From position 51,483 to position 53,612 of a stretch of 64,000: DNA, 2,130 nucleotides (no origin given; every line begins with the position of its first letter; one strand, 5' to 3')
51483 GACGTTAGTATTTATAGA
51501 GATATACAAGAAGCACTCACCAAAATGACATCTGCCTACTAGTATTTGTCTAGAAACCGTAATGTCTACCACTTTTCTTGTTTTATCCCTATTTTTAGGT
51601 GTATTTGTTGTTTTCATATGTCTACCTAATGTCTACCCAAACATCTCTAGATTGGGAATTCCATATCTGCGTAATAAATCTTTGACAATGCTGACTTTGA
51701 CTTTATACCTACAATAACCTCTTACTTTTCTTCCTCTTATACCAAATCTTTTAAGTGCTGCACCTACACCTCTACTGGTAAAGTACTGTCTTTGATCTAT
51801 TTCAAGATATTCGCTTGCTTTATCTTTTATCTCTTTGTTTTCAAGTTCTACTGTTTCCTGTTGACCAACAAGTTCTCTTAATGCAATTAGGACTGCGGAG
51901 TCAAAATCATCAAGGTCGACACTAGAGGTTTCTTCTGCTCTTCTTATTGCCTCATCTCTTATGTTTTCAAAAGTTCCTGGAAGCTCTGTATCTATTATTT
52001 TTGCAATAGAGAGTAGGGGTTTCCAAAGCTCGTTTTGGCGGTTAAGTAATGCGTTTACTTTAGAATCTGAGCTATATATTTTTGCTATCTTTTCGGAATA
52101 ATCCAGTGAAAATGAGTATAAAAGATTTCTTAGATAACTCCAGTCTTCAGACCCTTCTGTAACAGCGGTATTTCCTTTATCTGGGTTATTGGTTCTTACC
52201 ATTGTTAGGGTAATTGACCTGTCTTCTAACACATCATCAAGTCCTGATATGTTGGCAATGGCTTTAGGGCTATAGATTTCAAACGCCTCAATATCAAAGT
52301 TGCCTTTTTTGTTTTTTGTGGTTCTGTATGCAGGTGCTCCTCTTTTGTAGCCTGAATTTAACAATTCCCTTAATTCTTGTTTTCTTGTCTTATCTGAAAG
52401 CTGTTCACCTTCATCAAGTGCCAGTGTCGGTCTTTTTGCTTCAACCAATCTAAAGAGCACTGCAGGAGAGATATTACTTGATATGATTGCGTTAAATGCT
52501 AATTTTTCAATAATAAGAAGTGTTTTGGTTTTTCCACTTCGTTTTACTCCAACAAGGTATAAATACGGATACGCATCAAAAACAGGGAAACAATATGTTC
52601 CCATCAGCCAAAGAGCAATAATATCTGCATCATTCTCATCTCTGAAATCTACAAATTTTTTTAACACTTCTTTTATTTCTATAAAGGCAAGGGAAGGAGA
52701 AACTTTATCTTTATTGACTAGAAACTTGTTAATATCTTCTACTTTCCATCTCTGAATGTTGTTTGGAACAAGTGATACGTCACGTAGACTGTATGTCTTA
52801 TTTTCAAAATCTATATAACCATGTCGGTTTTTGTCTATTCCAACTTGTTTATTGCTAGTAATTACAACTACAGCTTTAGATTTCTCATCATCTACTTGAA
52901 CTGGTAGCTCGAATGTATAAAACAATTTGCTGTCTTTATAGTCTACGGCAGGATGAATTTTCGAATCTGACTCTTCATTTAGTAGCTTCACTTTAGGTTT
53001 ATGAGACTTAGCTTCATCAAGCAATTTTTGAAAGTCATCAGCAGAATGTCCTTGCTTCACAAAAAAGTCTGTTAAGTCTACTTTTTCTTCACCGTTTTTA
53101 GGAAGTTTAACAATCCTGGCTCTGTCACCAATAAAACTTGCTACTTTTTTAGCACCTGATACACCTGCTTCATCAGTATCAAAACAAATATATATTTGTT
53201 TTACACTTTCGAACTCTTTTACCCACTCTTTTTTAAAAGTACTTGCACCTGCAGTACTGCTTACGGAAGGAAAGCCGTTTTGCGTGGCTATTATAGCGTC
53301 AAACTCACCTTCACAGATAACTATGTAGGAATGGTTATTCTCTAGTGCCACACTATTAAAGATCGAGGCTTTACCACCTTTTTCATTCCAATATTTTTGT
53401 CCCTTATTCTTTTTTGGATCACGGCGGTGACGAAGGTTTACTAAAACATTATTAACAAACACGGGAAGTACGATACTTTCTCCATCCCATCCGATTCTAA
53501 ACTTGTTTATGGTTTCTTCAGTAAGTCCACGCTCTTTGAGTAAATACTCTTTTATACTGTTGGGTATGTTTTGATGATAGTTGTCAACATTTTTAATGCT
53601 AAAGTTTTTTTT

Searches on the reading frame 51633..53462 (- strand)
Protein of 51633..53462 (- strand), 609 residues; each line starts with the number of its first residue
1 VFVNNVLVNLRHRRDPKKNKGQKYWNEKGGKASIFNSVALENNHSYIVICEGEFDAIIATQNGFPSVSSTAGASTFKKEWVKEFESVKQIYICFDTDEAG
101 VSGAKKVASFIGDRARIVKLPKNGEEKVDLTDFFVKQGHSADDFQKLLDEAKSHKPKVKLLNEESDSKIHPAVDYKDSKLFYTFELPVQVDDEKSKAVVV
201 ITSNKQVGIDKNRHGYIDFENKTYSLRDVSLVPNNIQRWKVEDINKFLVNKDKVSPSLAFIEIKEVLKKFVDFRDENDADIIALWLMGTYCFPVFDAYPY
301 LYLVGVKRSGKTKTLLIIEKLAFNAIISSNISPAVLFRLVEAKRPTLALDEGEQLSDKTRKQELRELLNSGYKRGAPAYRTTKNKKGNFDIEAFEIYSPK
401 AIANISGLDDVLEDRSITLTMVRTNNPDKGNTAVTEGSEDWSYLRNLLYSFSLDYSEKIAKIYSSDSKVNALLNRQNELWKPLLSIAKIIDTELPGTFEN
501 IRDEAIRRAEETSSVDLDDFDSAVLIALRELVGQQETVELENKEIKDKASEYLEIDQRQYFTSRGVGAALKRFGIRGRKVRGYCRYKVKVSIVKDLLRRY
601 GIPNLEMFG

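Call 85: search_protein_families(library=pfam, proteins=[window:51633-53462:-], max_evalue=0.001)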
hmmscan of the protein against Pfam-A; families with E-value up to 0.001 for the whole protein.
window:51633-53462:- (609 aa): 5 families
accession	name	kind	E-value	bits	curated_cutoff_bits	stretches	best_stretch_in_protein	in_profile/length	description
PF13155.12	Toprim_2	-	1.3e-09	38.7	22.1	1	48-121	1-79/88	Toprim-like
PF13662.12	Toprim_4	-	3.7e-06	27.5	25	1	46-109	2-72/85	Toprim domain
PF13362.12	Toprim_3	-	1.2e-05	26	27.2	1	47-139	2-94/95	Toprim domain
PF12307.13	DUF3631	-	5.5e-05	23.9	24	1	440-582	22-161/182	Protein of unknown function (DUF3631)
PF01751.28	Toprim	-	7.1e-05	23.3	23.1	1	47-112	2-81/96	Toprim domain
